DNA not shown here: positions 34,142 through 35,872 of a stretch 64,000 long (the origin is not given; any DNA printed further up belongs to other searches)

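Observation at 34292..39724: Compact triacylglycerol/wax-ester (Kennedy pathway) locus: HAD-IB::LPLAT fusion divergent from plsB-WS/DGAT (ATGA-coupled)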

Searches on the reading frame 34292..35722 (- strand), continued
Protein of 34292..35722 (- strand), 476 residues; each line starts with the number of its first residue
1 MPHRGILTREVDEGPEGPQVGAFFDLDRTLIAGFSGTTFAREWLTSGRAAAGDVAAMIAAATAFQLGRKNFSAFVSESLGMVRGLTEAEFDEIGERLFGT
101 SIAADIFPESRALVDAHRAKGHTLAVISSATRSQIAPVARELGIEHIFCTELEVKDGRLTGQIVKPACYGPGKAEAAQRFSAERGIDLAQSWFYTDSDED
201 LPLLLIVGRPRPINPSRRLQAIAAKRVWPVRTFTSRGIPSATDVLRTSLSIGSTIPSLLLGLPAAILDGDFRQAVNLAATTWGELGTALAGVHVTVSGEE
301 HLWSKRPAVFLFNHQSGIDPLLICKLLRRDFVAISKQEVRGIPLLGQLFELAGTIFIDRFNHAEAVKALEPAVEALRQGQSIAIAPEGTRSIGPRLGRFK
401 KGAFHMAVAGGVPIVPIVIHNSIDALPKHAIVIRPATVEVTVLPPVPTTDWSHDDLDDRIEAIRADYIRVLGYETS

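Call 53: find_homologous_proteins(query=P0138)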
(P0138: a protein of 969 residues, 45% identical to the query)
Query P0138 (969 aa): 1807 proteins with E <= 0.001 among 8000 candidates; the best 120 are listed.
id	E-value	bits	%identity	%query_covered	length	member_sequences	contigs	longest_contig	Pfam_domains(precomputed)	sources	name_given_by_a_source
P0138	0.0e+0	2151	100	100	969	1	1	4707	PF00702.33,PF01553.27,PF03007.22,PF06974.19,PF12710.14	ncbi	-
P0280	0.0e+0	1947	91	100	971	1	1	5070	PF00702.33,PF01553.27,PF03007.22,PF06974.19,PF12710.14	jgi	jgi:HAD superfamily hydrolase (TIGR01490 family)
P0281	0.0e+0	1946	90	100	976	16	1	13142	PF00702.33,PF01553.27,PF03007.22,PF06974.19,PF12710.14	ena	-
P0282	0.0e+0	1882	88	100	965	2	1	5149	PF00702.33,PF01553.27,PF03007.22,PF06974.19,PF12710.14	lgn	-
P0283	0.0e+0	1861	86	100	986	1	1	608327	PF00702.33,PF01553.27,PF03007.22,PF06974.19,PF12710.14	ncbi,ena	-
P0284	0.0e+0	1796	83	99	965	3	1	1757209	PF00702.33,PF01553.27,PF03007.22,PF06974.19,PF12710.14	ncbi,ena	-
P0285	0.0e+0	1772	83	99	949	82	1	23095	PF00702.33,PF01553.27,PF03007.22,PF06974.19,PF12710.14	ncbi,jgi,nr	ncbi:MAG TPA: HAD-IB family hydrolase [Pseudonocardia sp.]|jgi:HAD superfamily hydrolase (TIGR01490 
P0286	0.0e+0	1765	84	99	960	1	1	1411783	PF00702.33,PF01553.27,PF03007.22,PF06974.19,PF12710.14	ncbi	-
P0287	0.0e+0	1635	76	99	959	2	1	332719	PF00702.33,PF01553.27,PF03007.22,PF06974.19,PF12710.14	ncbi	ncbi:HAD-IB family hydrolase [Actinomycetes bacterium KLBMP 9759]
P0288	0.0e+0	1618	76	98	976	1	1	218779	PF00702.33,PF01553.27,PF03007.22,PF06974.19,PF12710.14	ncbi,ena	-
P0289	0.0e+0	1617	75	99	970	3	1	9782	PF00702.33,PF01553.27,PF03007.22,PF06974.19,PF12710.14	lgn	-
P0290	0.0e+0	1597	75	99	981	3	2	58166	PF00702.33,PF01553.27,PF03007.22,PF06974.19,PF12710.14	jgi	jgi:HAD superfamily hydrolase (TIGR01490 family)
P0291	0.0e+0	1593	75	100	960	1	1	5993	PF00702.33,PF01553.27,PF03007.22,PF06974.19,PF12710.14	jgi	jgi:HAD superfamily hydrolase (TIGR01490 family)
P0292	0.0e+0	1588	74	100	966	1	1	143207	PF00702.33,PF01553.27,PF03007.22,PF06974.19,PF12710.14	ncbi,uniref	ncbi:HAD-IB family hydrolase [Pseudonocardia sp. GCM10023141]|uniref:HAD-IB family hydrolase n=1 Tax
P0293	0.0e+0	1565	73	99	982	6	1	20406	PF00702.33,PF01553.27,PF03007.22,PF06974.19,PF12710.14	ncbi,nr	ncbi:MAG: haloacid dehalogenase [Pseudonocardia sp.]|nr:haloacid dehalogenase [Pseudonocardia sp.]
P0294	0.0e+0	1556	72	99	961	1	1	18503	PF00702.33,PF01553.27,PF03007.22,PF06974.19,PF12710.14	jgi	jgi:HAD superfamily hydrolase (TIGR01490 family)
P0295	0.0e+0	1544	73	100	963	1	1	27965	PF00702.33,PF01553.27,PF03007.22,PF06974.19,PF12710.14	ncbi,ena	-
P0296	0.0e+0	1536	73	99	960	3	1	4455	PF00702.33,PF01553.27,PF03007.22,PF06974.19,PF12710.14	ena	-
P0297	0.0e+0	1521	72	99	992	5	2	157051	PF00702.33,PF01553.27,PF03007.22,PF06974.19,PF12710.14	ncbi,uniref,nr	ncbi:HAD-IB family hydrolase [Pseudonocardia xinjiangensis]|uniref:1-acyl-sn-glycerol-3-phosphate ac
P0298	0.0e+0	1520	73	99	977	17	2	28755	PF00702.33,PF01553.27,PF03007.22,PF06974.19,PF12710.14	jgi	jgi:HAD superfamily hydrolase (TIGR01490 family)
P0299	0.0e+0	1514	71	99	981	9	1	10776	PF00702.33,PF01553.27,PF03007.22,PF06974.19,PF12710.14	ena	-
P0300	0.0e+0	1510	72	99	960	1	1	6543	PF00702.33,PF01553.27,PF03007.22,PF06974.19,PF12710.14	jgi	jgi:HAD superfamily hydrolase (TIGR01490 family)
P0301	0.0e+0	1503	72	99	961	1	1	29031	PF00702.33,PF01553.27,PF03007.22,PF06974.19,PF12710.14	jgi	jgi:HAD superfamily hydrolase (TIGR01490 family)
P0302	0.0e+0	1502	71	99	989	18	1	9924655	PF00702.33,PF01553.27,PF03007.22,PF06974.19,PF12710.14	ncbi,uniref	ncbi:HAD-IB family hydrolase [Pseudonocardia sp. CA-142604]|uniref:HAD-IB family hydrolase n=1 Tax=P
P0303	0.0e+0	1498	71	100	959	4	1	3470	PF00702.33,PF01553.27,PF03007.22,PF06974.19,PF12710.14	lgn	-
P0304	0.0e+0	1494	70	99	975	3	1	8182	PF00702.33,PF01553.27,PF03007.22,PF06974.19,PF12710.14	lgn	-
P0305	0.0e+0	1482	71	100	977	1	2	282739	PF00702.33,PF01553.27,PF03007.22,PF06974.19,PF12710.14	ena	-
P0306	0.0e+0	1477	70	100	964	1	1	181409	PF00702.33,PF01553.27,PF03007.22,PF06974.19,PF12710.14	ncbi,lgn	-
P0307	0.0e+0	1462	70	99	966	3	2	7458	PF00702.33,PF01553.27,PF03007.22,PF06974.19,PF12710.14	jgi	jgi:HAD superfamily hydrolase (TIGR01490 family)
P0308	0.0e+0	1461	69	100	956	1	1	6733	PF00702.33,PF01553.27,PF03007.22,PF06974.19,PF12710.14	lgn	-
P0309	0.0e+0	1459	70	100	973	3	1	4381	PF00702.33,PF01553.27,PF03007.22,PF06974.19,PF12710.14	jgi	jgi:HAD superfamily hydrolase (TIGR01490 family)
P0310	0.0e+0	1455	69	100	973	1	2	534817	PF00702.33,PF01553.27,PF03007.22,PF06974.19,PF12710.14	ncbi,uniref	ncbi:wax ester/triacylglycerol synthase family O-acyltransferase [Blastococcus deserti]|uniref:Multi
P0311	0.0e+0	1448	69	100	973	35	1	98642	PF00702.33,PF01553.27,PF03007.22,PF06974.19,PF12710.14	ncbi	ncbi:wax ester/triacylglycerol synthase family O-acyltransferase [Blastococcus sp. SYSU D00922]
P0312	0.0e+0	1447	70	100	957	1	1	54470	PF00702.33,PF01553.27,PF03007.22,PF06974.19,PF12710.14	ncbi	ncbi:MAG: HAD-IB family hydrolase [Pseudonocardia sp.]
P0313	0.0e+0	1446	69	100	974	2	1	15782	PF00702.33,PF01553.27,PF03007.22,PF06974.19,PF12710.14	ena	-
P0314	0.0e+0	1443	68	100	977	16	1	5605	PF00702.33,PF01553.27,PF03007.22,PF06974.19,PF12710.14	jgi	jgi:HAD superfamily hydrolase (TIGR01490 family)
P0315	0.0e+0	1443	68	100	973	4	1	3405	PF00702.33,PF01553.27,PF03007.22,PF06974.19,PF12710.14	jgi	jgi:HAD superfamily hydrolase (TIGR01490 family)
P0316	0.0e+0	1442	68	100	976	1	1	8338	PF00702.33,PF01553.27,PF03007.22,PF06974.19,PF12710.14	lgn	-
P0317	0.0e+0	1437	69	100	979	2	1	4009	PF00702.33,PF01553.27,PF03007.22,PF06974.19,PF12710.14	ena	-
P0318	0.0e+0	1436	69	99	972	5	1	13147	PF00702.33,PF01553.27,PF03007.22,PF06974.19,PF12710.14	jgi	-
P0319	0.0e+0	1435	69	99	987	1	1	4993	PF00702.33,PF01553.27,PF03007.22,PF06974.19,PF12710.14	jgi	jgi:HAD superfamily hydrolase (TIGR01490 family)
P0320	0.0e+0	1431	67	100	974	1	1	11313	PF00702.33,PF01553.27,PF03007.22,PF06974.19,PF12710.14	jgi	jgi:HAD superfamily hydrolase (TIGR01490 family)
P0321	0.0e+0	1429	69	99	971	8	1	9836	PF00702.33,PF01553.27,PF03007.22,PF06974.19,PF12710.14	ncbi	-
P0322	0.0e+0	1428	69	99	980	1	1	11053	PF00702.33,PF01553.27,PF03007.22,PF06974.19,PF12710.14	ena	-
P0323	0.0e+0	1427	68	99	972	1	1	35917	PF00702.33,PF01553.27,PF03007.22,PF06974.19,PF12710.14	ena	-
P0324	0.0e+0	1427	68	99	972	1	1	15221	PF00702.33,PF01553.27,PF03007.22,PF06974.19,PF12710.14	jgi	-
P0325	0.0e+0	1425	68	99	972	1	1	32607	PF00702.33,PF01553.27,PF03007.22,PF06974.19,PF12710.14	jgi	-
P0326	0.0e+0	1424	70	99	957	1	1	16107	PF00702.33,PF01553.27,PF03007.22,PF06974.19,PF12710.14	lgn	-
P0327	0.0e+0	1424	68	99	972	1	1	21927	PF00702.33,PF01553.27,PF03007.22,PF06974.19,PF12710.14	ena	-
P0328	0.0e+0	1423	68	99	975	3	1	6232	PF00702.33,PF01553.27,PF03007.22,PF06974.19,PF12710.14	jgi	-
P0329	0.0e+0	1423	68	99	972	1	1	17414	PF00702.33,PF01553.27,PF03007.22,PF06974.19,PF12710.14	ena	-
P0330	0.0e+0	1422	69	99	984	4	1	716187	PF00702.33,PF01553.27,PF03007.22,PF06974.19,PF12710.14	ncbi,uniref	ncbi:hypothetical protein GCM10010531_07690 [Blastococcus jejuensis]|uniref:Diacylglycerol O-acyltra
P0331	0.0e+0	1422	68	99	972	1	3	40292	PF00702.33,PF01553.27,PF03007.22,PF06974.19,PF12710.14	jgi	jgi:HAD superfamily hydrolase (TIGR01490 family)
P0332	0.0e+0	1422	67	99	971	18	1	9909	PF00702.33,PF01553.27,PF03007.22,PF06974.19,PF12710.14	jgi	-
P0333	0.0e+0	1421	68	99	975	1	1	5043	PF00702.33,PF01553.27,PF03007.22,PF06974.19,PF12710.14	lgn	-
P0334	0.0e+0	1421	68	99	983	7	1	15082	PF00702.33,PF01553.27,PF03007.22,PF06974.19,PF12710.14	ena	-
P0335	0.0e+0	1420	69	99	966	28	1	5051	PF00702.33,PF01553.27,PF03007.22,PF06974.19,PF12710.14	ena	-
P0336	0.0e+0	1418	68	99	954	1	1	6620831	PF00702.33,PF01553.27,PF03007.22,PF12710.14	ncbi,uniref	ncbi:HAD-IB family hydrolase [Pseudonocardia sp. CA-107938]|uniref:HAD-IB family hydrolase n=1 Tax=P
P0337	0.0e+0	1418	69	99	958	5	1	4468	PF00702.33,PF01553.27,PF03007.22,PF06974.19,PF12710.14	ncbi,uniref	ncbi:HAD-IB family hydrolase [Pseudonocardia sp.]|uniref:HAD-IB family hydrolase n=1 Tax=Pseudonocar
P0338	0.0e+0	1418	69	99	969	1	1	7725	PF00702.33,PF01553.27,PF03007.22,PF06974.19,PF12710.14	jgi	-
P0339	0.0e+0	1417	68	99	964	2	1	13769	PF00702.33,PF01553.27,PF03007.22,PF06974.19,PF12710.14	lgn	-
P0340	0.0e+0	1414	68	100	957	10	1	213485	PF00702.33,PF01553.27,PF03007.22,PF06974.19,PF12710.14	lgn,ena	-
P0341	0.0e+0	1414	68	99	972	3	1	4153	PF00702.33,PF01553.27,PF03007.22,PF06974.19,PF12710.14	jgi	jgi:HAD superfamily hydrolase (TIGR01490 family)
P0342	0.0e+0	1413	68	99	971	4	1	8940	PF00702.33,PF01553.27,PF03007.22,PF06974.19,PF12710.14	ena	-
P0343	0.0e+0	1412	68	99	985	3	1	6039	PF00702.33,PF01553.27,PF03007.22,PF06974.19,PF12710.14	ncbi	-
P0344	0.0e+0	1412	67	100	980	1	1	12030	PF00702.33,PF01553.27,PF03007.22,PF06974.19,PF12710.14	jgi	jgi:HAD superfamily hydrolase (TIGR01490 family)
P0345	0.0e+0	1411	68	100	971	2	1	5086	PF00702.33,PF01553.27,PF03007.22,PF06974.19,PF12710.14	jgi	jgi:HAD superfamily hydrolase (TIGR01490 family)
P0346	0.0e+0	1410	67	100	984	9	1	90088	PF00702.33,PF01553.27,PF03007.22,PF06974.19,PF12710.14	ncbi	ncbi:wax ester/triacylglycerol synthase family O-acyltransferase [Geodermatophilus sp. SYSU D00525]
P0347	0.0e+0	1409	68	99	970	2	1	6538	PF01553.27,PF03007.22,PF06974.19,PF12710.14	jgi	jgi:HAD superfamily hydrolase (TIGR01490 family)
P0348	0.0e+0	1408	67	99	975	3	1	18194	PF00702.33,PF01553.27,PF03007.22,PF06974.19,PF12710.14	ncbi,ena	-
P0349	0.0e+0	1408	68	99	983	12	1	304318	PF00702.33,PF01553.27,PF03007.22,PF06974.19,PF12710.14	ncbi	ncbi:HAD-IB family hydrolase [Geodermatophilus sp. SYSU D01106]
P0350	0.0e+0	1408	67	99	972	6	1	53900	PF00702.33,PF01553.27,PF03007.22,PF06974.19,PF12710.14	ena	-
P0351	0.0e+0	1407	67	99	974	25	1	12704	PF00702.33,PF01553.27,PF03007.22,PF06974.19,PF12710.14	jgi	jgi:HAD superfamily hydrolase (TIGR01490 family)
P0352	0.0e+0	1407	68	99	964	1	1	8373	PF00702.33,PF01553.27,PF03007.22,PF06974.19,PF12710.14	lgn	-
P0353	0.0e+0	1406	68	99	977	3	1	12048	PF00702.33,PF01553.27,PF03007.22,PF06974.19,PF12710.14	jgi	-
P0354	0.0e+0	1405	67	99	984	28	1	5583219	PF00702.33,PF01553.27,PF03007.22,PF06974.19,PF12710.14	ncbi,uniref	ncbi:wax ester/triacylglycerol synthase family O-acyltransferase [Geodermatophilus sp. URMC 62]|unir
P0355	0.0e+0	1405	68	100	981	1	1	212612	PF00702.33,PF01553.27,PF03007.22,PF06974.19,PF12710.14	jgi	jgi:HAD superfamily hydrolase (TIGR01490 family)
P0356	0.0e+0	1404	67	99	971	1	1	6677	PF00702.33,PF01553.27,PF03007.22,PF06974.19,PF12710.14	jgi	jgi:HAD superfamily hydrolase (TIGR01490 family)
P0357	0.0e+0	1404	67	99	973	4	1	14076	PF00702.33,PF01553.27,PF03007.22,PF06974.19,PF12710.14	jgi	jgi:HAD superfamily hydrolase (TIGR01490 family)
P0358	0.0e+0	1403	67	99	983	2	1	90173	PF00702.33,PF01553.27,PF03007.22,PF06974.19,PF12710.14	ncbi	ncbi:HAD-IB family hydrolase [Geodermatophilus sp. SYSU D01119]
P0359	0.0e+0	1403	68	99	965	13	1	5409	PF00702.33,PF01553.27,PF03007.22,PF06974.19,PF12710.14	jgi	jgi:HAD superfamily hydrolase (TIGR01490 family)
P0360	0.0e+0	1402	68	99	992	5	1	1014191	PF00702.33,PF01553.27,PF03007.22,PF06974.19,PF12710.14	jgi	jgi:HAD superfamily hydrolase (TIGR01490 family)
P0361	0.0e+0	1401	68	99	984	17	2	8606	PF00702.33,PF01553.27,PF03007.22,PF06974.19,PF12710.14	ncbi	-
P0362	0.0e+0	1401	68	99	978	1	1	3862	PF00702.33,PF01553.27,PF03007.22,PF06974.19,PF12710.14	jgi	jgi:HAD superfamily hydrolase (TIGR01490 family)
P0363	0.0e+0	1400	67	100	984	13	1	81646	PF00702.33,PF01553.27,PF03007.22,PF06974.19,PF12710.14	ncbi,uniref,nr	ncbi:HAD-superfamily subfamily IB hydrolase, TIGR01490 [Geodermatophilus amargosae]|uniref:1-acyl-sn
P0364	0.0e+0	1400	68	99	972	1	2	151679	PF00702.33,PF01553.27,PF03007.22,PF06974.19,PF12710.14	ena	-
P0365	0.0e+0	1399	66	99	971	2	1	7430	PF00702.33,PF01553.27,PF03007.22,PF06974.19,PF12710.14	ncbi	-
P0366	0.0e+0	1398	68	99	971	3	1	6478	PF00702.33,PF01553.27,PF03007.22,PF06974.19,PF12710.14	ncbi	ncbi:MAG: HAD-IB family hydrolase [Frankiaceae bacterium]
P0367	0.0e+0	1398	66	100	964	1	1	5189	PF00702.33,PF01553.27,PF03007.22,PF06974.19,PF12710.14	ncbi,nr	ncbi:MAG: HAD-IB family hydrolase [Pseudonocardia sp.]|nr:HAD-IB family hydrolase [Pseudonocardia sp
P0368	0.0e+0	1398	67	100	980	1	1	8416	PF00702.33,PF01553.27,PF03007.22,PF06974.19,PF12710.14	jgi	jgi:HAD superfamily hydrolase (TIGR01490 family)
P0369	0.0e+0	1398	67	100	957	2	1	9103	PF00702.33,PF01553.27,PF03007.22,PF06974.19,PF12710.14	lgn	-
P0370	0.0e+0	1397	67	99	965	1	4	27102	PF00702.33,PF01553.27,PF03007.22,PF06974.19,PF12710.14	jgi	jgi:HAD superfamily hydrolase (TIGR01490 family)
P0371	0.0e+0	1397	67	100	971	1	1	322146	PF00702.33,PF01553.27,PF03007.22,PF06974.19,PF12710.14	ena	-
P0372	0.0e+0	1397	66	100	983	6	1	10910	PF00702.33,PF01553.27,PF03007.22,PF06974.19,PF12710.14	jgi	jgi:HAD superfamily hydrolase (TIGR01490 family)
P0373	0.0e+0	1397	66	99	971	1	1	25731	PF00702.33,PF01553.27,PF03007.22,PF06974.19,PF12710.14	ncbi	ncbi:MAG: HAD-IB family hydrolase [Micromonosporaceae bacterium]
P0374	0.0e+0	1396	67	99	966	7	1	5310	PF00702.33,PF01553.27,PF03007.22,PF06974.19,PF12710.14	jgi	-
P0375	0.0e+0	1396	67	99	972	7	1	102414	PF00702.33,PF01553.27,PF03007.22,PF06974.19,PF12710.14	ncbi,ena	-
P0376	0.0e+0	1396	67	99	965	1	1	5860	PF00702.33,PF01553.27,PF03007.22,PF06974.19,PF12710.14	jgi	jgi:HAD superfamily hydrolase (TIGR01490 family)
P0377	0.0e+0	1396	67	99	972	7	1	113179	PF00702.33,PF01553.27,PF03007.22,PF06974.19,PF12710.14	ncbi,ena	-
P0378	0.0e+0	1396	66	100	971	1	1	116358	PF00702.33,PF01553.27,PF03007.22,PF06974.19,PF12710.14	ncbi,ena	-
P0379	0.0e+0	1396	67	99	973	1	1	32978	PF00702.33,PF01553.27,PF03007.22,PF06974.19,PF12710.14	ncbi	-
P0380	0.0e+0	1396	67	100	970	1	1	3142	PF00702.33,PF01553.27,PF03007.22,PF06974.19,PF12710.14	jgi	jgi:HAD superfamily hydrolase (TIGR01490 family)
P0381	0.0e+0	1396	66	100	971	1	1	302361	PF00702.33,PF01553.27,PF03007.22,PF06974.19,PF12710.14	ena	-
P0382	0.0e+0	1395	66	100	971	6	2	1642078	PF00702.33,PF01553.27,PF03007.22,PF06974.19,PF12710.14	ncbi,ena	-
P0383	0.0e+0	1395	67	100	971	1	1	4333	PF00702.33,PF01553.27,PF03007.22,PF06974.19,PF12710.14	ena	-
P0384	0.0e+0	1395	66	99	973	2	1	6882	PF00702.33,PF01553.27,PF03007.22,PF06974.19,PF12710.14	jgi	jgi:HAD superfamily hydrolase (TIGR01490 family)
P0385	0.0e+0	1395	67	99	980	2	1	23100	PF00702.33,PF01553.27,PF03007.22,PF06974.19,PF12710.14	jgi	jgi:HAD superfamily hydrolase (TIGR01490 family)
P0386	0.0e+0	1394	66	100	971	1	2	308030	PF00702.33,PF01553.27,PF03007.22,PF06974.19,PF12710.14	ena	-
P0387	0.0e+0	1394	67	99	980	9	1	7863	PF00702.33,PF01553.27,PF03007.22,PF06974.19,PF12710.14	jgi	jgi:HAD superfamily hydrolase (TIGR01490 family)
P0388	0.0e+0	1394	67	99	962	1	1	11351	PF00702.33,PF01553.27,PF03007.22,PF06974.19,PF12710.14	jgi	jgi:HAD superfamily hydrolase (TIGR01490 family)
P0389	0.0e+0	1394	67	99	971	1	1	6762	PF00702.33,PF01553.27,PF03007.22,PF06974.19,PF12710.14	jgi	-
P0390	0.0e+0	1393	66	99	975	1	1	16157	PF00702.33,PF01553.27,PF03007.22,PF06974.19,PF12710.14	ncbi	-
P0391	0.0e+0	1392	67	99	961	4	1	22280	PF00702.33,PF01553.27,PF03007.22,PF06974.19,PF12710.14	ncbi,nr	ncbi:MAG: putative phosphoserine phosphatase / 1-acylglycerol-3-phosphate O-acyltransferase [Blastoc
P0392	0.0e+0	1392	66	100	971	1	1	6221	PF00702.33,PF01553.27,PF03007.22,PF06974.19,PF12710.14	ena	-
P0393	0.0e+0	1392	67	99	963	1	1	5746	PF00702.33,PF01553.27,PF03007.22,PF06974.19,PF12710.14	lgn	-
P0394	0.0e+0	1391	66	100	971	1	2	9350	PF00702.33,PF01553.27,PF03007.22,PF06974.19,PF12710.14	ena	-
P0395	0.0e+0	1391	66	100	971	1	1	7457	PF00702.33,PF01553.27,PF03007.22,PF06974.19,PF12710.14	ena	-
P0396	0.0e+0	1390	66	100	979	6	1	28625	PF00702.33,PF01553.27,PF03007.22,PF06974.19,PF12710.14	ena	-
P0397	0.0e+0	1390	66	99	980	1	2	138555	PF00702.33,PF01553.27,PF03007.22,PF06974.19,PF12710.14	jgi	jgi:HAD superfamily hydrolase (TIGR01490 family)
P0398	0.0e+0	1390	67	99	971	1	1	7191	PF00702.33,PF01553.27,PF03007.22,PF06974.19,PF12710.14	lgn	-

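Call 69: search_dna_similar(query=window:34292-35722:-, collection=plasmids, mode=protein, max_rows=25, max_evalue=1e-20)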
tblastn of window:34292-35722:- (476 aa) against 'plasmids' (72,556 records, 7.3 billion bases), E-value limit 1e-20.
Records with a match: 3; places in all: 5; records where one place covers at least 80% of the query: 2.
Best place of each record, by identity: <60% 3.
By first word of the organism name: Mycobacterium 1; Nocardia 1; Tsukamurella 1.
By predicted mobility (MOB-suite, as given by PLSDB): non-mobilizable 3.
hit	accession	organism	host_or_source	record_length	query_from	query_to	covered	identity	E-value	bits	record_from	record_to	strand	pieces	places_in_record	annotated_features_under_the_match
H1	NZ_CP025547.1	Mycobacterium paragordonae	Homo sapiens,cultured bacteria,sputum ...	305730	10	471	97%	40.9%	3e-81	281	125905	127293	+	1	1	HAD-IB family hydrolase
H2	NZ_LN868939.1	Nocardia farcinica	not known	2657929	70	471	84%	39.6%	3e-62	226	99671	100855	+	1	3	none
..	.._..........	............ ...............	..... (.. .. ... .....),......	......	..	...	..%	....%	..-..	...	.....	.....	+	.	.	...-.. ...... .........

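Call 70: get_annotated_region(hit=H1, flank=6000)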
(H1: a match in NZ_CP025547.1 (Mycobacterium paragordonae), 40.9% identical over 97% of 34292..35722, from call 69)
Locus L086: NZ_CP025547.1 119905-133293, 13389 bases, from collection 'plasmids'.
description: Mycobacterium paragordonae strain 49061 plasmid unnamed1, complete sequence
organism: Mycobacterium paragordonae (NCBI taxid 1389713)
taxonomy: Bacteria; Actinomycetota; Actinomycetes; Mycobacteriales; Mycobacteriaceae; Mycobacterium; Mycobacterium paragordonae
host: -; source: Homo sapiens,cultured bacteria,sputum sample; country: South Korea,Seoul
typing (MOB-suite, as given by PLSDB): non-mobilizable
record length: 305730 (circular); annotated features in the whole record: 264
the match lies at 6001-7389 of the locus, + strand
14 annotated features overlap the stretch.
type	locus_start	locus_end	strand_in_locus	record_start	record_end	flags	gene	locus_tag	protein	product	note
CDS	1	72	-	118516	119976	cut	-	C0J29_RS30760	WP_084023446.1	aldehyde dehydrogenase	-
CDS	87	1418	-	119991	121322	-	-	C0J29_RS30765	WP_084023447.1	cytochrome P450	-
CDS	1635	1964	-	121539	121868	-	-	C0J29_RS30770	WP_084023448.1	hypothetical protein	-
CDS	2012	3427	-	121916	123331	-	-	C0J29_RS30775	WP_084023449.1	wax ester/triacylglycerol synthase domain-containing protein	GO:0045017 - glycerolipid biosynthetic process [Evidence IEA]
CDS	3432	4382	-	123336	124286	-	-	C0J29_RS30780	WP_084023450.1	alpha/beta hydrolase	-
CDS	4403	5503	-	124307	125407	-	-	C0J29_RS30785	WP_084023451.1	NAD(P)-dependent alcohol dehydrogenase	-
CDS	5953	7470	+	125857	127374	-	-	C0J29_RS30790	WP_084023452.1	HAD-IB family hydrolase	GO:0008152 - metabolic process [Evidence IEA]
CDS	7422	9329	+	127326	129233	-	-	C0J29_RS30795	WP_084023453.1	1-acyl-sn-glycerol-3-phosphate acyltransferase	-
CDS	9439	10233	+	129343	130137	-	-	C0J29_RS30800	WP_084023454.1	enoyl-CoA hydratase-related protein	-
CDS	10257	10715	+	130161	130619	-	-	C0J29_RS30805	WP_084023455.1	MaoC family dehydratase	-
CDS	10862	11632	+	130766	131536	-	-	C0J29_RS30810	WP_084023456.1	FadR/GntR family transcriptional regulator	-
CDS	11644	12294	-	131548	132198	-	-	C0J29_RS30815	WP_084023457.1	3-oxoacid CoA-transferase subunit B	-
CDS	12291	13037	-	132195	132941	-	-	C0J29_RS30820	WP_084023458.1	CoA transferase subunit A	-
CDS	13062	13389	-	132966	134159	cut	-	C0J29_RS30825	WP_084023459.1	acyl-CoA dehydrogenase family protein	-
